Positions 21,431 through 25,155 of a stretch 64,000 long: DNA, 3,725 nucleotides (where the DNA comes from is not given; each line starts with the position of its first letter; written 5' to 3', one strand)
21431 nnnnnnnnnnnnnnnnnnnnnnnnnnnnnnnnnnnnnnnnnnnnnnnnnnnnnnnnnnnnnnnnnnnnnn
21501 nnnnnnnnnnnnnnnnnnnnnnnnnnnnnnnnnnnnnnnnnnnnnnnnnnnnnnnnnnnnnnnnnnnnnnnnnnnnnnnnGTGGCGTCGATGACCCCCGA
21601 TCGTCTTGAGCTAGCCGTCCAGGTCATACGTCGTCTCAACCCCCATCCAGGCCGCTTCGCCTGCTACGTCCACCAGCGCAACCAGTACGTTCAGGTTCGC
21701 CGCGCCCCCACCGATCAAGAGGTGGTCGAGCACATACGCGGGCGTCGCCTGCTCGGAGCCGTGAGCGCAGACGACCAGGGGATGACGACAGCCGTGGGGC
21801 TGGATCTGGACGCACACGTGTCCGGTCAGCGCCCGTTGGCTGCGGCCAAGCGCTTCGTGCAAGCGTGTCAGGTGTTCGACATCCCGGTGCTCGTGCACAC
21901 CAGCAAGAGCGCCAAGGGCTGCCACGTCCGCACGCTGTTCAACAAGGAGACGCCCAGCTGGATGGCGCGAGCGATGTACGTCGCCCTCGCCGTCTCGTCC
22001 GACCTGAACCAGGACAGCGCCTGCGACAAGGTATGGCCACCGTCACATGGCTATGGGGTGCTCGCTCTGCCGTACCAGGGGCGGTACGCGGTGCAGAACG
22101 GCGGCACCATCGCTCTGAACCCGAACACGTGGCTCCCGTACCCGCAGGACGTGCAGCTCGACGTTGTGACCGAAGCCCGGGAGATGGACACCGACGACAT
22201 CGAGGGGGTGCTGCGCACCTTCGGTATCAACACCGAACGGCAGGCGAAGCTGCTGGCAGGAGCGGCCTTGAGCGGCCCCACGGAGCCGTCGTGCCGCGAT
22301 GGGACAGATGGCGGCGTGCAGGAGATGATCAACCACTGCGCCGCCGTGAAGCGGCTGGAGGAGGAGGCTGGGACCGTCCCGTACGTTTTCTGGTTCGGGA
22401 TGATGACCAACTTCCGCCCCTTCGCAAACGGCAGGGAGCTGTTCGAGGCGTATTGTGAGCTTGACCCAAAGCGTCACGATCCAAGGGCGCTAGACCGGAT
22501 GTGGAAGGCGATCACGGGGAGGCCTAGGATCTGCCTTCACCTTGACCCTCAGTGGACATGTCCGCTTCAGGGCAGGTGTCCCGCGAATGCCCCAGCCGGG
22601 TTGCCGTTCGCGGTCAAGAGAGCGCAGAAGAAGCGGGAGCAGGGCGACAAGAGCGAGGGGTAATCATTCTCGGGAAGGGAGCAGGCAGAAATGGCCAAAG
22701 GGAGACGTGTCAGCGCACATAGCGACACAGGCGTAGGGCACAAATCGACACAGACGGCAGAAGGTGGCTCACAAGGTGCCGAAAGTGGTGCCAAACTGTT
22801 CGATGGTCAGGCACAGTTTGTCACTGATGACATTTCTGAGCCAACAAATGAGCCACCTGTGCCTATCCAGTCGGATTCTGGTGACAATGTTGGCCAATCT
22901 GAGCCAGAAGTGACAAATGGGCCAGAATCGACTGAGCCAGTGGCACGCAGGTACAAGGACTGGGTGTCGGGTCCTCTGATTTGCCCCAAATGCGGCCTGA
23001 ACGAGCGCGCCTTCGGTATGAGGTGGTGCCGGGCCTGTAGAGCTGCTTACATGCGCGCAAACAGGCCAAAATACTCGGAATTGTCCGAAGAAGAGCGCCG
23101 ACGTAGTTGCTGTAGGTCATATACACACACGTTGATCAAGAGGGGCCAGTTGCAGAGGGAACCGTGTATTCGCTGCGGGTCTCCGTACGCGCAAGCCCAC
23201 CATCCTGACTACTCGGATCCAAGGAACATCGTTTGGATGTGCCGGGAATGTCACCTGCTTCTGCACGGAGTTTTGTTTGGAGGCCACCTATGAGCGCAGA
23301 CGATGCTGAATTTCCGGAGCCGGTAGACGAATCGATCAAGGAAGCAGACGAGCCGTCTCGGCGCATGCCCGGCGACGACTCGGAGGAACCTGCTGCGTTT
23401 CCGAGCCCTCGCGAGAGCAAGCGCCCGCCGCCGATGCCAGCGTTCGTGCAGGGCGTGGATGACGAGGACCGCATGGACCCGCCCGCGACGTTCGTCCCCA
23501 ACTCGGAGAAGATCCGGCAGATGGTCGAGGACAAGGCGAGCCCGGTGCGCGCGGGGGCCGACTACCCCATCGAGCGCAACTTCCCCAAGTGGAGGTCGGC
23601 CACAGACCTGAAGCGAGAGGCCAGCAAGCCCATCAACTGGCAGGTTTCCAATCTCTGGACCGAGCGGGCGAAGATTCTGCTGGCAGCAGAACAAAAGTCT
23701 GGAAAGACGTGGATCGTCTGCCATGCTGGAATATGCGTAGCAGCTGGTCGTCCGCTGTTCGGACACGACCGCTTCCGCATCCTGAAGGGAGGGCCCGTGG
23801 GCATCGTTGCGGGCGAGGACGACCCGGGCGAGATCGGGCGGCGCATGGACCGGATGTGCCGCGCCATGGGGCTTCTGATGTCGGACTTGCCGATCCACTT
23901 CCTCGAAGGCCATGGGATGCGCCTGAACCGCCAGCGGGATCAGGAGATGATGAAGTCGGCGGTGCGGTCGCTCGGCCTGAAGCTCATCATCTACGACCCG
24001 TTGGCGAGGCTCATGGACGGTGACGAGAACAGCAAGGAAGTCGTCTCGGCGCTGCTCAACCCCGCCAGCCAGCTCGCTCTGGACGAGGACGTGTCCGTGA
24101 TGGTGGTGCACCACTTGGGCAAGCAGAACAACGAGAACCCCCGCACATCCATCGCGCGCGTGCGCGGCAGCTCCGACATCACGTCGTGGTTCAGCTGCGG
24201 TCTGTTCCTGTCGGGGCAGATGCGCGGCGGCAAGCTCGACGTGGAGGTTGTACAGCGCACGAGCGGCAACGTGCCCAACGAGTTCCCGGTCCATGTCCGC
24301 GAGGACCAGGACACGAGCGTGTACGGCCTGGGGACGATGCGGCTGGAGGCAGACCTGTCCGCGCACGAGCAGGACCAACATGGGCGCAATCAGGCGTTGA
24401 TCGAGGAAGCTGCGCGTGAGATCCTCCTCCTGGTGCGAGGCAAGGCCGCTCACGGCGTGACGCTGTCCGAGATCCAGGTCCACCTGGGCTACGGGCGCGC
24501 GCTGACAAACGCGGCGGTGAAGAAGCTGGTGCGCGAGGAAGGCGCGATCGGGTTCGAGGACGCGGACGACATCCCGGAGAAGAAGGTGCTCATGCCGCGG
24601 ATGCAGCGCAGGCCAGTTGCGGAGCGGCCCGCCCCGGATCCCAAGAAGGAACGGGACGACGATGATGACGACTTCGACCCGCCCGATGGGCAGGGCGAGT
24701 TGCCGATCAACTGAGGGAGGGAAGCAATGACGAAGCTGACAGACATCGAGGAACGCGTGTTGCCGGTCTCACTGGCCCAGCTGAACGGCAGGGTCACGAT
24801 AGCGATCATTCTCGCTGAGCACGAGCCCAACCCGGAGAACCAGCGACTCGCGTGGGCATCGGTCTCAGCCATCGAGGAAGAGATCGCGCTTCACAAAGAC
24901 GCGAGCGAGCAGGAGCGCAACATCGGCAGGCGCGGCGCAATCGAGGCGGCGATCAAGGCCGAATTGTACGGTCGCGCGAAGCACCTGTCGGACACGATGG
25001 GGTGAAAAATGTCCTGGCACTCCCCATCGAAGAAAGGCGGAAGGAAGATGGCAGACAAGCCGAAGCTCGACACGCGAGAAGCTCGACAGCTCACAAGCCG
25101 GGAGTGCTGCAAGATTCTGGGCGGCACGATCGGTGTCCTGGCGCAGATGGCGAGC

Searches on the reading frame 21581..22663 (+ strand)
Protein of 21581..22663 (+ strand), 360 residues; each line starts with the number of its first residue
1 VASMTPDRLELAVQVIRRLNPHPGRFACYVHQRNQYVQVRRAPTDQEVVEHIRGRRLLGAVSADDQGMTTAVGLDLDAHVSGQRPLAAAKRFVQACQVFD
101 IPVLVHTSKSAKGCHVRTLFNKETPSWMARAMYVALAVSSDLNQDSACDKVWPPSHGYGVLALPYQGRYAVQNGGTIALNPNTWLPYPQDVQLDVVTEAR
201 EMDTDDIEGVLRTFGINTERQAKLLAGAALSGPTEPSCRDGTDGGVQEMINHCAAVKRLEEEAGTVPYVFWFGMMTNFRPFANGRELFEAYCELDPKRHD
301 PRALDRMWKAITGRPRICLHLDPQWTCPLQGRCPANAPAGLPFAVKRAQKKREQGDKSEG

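Call 8: search_protein_families(library=pfam, max_evalue=0.01, proteins=[window:21581-22663:+])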
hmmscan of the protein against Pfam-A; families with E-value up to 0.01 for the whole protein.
window:21581-22663:+ (360 aa): 1 family
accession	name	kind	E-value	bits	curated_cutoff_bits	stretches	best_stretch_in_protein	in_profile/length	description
PF22548.2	AEP-TOTE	-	6e-12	46.1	27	1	28-208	50-228/230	TOTE conflict system, Archaeo-Eukaryotic Primase domain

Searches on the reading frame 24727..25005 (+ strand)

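Call 17: search_protein_families(library=pfam, max_evalue=0.001, alignment_id=A1)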
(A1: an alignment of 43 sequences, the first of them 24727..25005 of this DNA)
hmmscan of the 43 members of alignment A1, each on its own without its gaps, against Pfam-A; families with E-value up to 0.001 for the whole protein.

A. member 1, window:24727-25005:+ (92 aa): 0 families

B. families by the number of members that match (of 43 scanned): 10 families
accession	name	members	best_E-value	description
PF00226.36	DnaJ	1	1.3e-13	DnaJ domain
PF13455.12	MUG113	1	9.8e-12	Meiotically up-regulated gene 113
PF04542.20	Sigma70_r2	1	4.4e-10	Sigma-70 region 2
PF00908.23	dTDP_sugar_isom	1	1e-09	dTDP-4-dehydrorhamnose 3,5-epimerase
PF18905.5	DUF5661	1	1.2e-08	Protein of unknown function (DUF5661)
PF00782.25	DSPc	1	5.4e-06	Dual specificity phosphatase, catalytic domain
PF05433.20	Rick_17kDa_Anti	1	1e-05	Glycine zipper 2TM domain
PF13699.11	eCIS_core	1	0.00012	eCIS core domain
PF22785.1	Tc-R-P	1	0.00038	Polymorphic toxin system, DSP-PTPase phosphatase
PF14667.12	Polysacc_synt_C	1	0.00052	Polysaccharide biosynthesis C-terminal domain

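Call 100: search_protein_families(library=phrogs, max_evalue=0.001, alignment_id=A1)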
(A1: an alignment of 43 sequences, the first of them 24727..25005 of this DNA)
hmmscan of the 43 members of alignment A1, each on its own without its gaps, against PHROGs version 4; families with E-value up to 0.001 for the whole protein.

A. member 1, window:24727-25005:+ (92 aa): 0 families

B. families by the number of members that match (of 43 scanned): 15 families
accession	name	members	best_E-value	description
phrog_8130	-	1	2.1e-14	-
phrog_10650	-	1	1.4e-10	dual specificity phosphatase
phrog_14336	-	1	3.2e-10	-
phrog_2340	-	1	4e-10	endonuclease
phrog_8604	-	1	9.2e-09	-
phrog_4284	-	1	1.3e-08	-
phrog_8784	-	1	2.2e-08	dTDP-4-dehydrorhamnose 3,5-epimerase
phrog_13942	-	1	2.8e-05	-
phrog_1740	-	1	4.2e-05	RNA polymerase sigma factor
phrog_2778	-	1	5e-05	-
phrog_9210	-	1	8.3e-05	-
phrog_13875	-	1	0.00012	-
phrog_11153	-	1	0.00044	-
phrog_11793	-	1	0.00055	-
phrog_23147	-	1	0.00064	-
